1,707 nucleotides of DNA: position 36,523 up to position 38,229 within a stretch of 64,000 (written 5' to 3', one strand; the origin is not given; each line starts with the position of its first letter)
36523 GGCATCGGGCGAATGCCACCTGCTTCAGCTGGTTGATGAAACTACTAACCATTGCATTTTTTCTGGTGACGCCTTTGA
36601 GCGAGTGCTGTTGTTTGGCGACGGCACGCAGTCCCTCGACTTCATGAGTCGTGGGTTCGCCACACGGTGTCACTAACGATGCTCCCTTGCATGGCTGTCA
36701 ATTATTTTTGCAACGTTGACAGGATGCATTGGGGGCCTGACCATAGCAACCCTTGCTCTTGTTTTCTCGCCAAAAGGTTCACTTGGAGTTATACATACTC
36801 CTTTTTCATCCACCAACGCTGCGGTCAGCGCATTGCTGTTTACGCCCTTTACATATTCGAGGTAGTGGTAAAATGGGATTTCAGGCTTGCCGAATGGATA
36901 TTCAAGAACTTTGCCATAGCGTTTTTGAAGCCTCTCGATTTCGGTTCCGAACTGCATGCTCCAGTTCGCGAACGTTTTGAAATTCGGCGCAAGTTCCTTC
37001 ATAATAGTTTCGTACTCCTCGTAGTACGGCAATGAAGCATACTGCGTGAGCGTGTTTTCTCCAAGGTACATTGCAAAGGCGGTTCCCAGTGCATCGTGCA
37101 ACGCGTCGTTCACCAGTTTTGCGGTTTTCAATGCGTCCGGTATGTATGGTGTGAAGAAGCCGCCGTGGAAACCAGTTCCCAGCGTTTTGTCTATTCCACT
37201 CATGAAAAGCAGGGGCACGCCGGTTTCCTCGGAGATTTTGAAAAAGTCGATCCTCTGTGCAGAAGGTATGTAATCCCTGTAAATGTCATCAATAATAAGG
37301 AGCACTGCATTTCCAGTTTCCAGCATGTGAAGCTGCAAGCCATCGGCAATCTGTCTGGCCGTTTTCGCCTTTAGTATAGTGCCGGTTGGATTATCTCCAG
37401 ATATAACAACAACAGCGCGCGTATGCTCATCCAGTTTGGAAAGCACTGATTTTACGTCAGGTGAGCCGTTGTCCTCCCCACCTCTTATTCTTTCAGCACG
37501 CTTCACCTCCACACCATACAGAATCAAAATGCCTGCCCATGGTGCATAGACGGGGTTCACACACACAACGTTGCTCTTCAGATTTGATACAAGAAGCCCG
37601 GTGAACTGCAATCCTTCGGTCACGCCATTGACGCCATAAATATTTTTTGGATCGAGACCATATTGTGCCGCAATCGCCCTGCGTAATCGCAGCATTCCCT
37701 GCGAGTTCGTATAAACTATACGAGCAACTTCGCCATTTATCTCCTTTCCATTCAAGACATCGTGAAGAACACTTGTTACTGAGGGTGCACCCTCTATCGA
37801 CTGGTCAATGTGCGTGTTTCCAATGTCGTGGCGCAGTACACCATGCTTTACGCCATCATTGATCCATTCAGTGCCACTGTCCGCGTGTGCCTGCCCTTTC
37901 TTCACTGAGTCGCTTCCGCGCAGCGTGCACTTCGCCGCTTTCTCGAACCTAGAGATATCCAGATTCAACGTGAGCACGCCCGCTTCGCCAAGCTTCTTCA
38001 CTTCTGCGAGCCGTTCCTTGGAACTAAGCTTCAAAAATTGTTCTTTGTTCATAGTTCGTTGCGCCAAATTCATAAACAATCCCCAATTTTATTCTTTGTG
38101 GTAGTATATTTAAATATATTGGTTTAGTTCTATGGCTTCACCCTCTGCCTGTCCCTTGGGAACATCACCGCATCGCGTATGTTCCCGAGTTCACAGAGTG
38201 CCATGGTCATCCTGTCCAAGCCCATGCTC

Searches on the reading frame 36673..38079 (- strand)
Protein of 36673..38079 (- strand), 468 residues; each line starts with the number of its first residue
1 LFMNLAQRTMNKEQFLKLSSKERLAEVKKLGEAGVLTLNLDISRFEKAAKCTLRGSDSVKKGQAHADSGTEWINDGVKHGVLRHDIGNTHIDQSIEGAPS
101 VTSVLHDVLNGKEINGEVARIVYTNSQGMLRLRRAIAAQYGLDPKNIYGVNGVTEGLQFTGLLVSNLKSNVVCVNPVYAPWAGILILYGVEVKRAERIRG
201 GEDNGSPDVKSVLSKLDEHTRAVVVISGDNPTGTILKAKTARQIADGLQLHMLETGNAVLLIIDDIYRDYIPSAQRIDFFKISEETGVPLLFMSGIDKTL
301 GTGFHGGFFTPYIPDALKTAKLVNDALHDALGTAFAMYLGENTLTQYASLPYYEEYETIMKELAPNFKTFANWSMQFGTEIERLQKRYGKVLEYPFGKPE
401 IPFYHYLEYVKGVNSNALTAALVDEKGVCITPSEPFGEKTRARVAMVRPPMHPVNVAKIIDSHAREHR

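Call 34: search_protein_families(library=pfam, proteins=[window:36673-38079:-], max_evalue=0.01)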
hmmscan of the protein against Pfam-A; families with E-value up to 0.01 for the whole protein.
window:36673-38079:- (468 aa): 1 family
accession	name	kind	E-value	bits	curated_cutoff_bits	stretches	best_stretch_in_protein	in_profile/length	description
PF00155.27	Aminotran_1_2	-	5.3e-20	72.4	19.7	1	120-446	35-346/361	Aminotransferase class I and II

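Call 56: search_protein_families(library=ncbifam, proteins=[window:36673-38079:-], max_evalue=0.1)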
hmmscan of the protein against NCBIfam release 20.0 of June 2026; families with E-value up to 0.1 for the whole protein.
window:36673-38079:- (468 aa): 45 families (the best 25 are shown)
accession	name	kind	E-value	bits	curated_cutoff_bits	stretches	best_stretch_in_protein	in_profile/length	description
NF041364.1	GntC_guanitoxin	equivalog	1.2e-26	93.5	415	2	119-301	29-210/356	guanitoxin biosynthesis PLP-dependent (S)-gamma-hydroxy-L-arginine cyclodehydratase GntC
NF006230.0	PRK08363.1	equivalog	1.2e-19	70.4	534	1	122-386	65-320/398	alanine aminotransferase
NF005744.0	PRK07568.1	subfamily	9e-16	57.6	389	1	119-274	58-211/398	pyridoxal phosphate-dependent aminotransferase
NF041091.1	asp_aminotase_Arch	equivalog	1.5e-14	53.7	550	1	122-445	59-356/376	aspartate aminotransferase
NF005305.0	PRK06836.1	equivalog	1.8e-14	53.8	376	1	96-270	47-221/396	pyridoxal phosphate-dependent aminotransferase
NF005732.0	PRK07550.1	equivalog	8.9e-14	51.3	366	1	114-274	57-215/389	aminotransferase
TIGR01265.1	tyr_nico_aTase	subfamily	2e-13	50.1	292.45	1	79-397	31-337/403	tyrosine/nicotianamine family aminotransferase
TIGR01264.1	tyr_amTase_E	equivalog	8.1e-12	44.7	474.25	1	81-449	33-384/403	tyrosine transaminase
TIGR01141.1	hisC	equivalog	1.4e-11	43.9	276.55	1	127-280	55-196/349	histidinol-phosphate transaminase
TIGR01140.1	L_thr_O3P_dcar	equivalog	1.9e-11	43.7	290.55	1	129-274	50-175/331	threonine-phosphate decarboxylase CobD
NF004770.0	PRK06108.1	subfamily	3.9e-11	42.4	422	1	122-271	68-216/396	pyridoxal phosphate-dependent aminotransferase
NF005855.0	PRK07777.1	equivalog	1.7e-10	40.8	553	1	123-267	61-205/391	pyridoxal phosphate-dependent aminotransferase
NF006514.0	PRK08960.1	equivalog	9.7e-10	37.8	554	1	119-441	61-359/388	pyridoxal phosphate-dependent aminotransferase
TIGR03947.1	viomycin_VioD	equivalog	3.2e-09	36.2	390.9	1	124-247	48-170/359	capreomycidine synthase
NF004870.0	PRK06225.1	equivalog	3.2e-09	36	351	1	122-272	61-204/380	pyridoxal phosphate-dependent aminotransferase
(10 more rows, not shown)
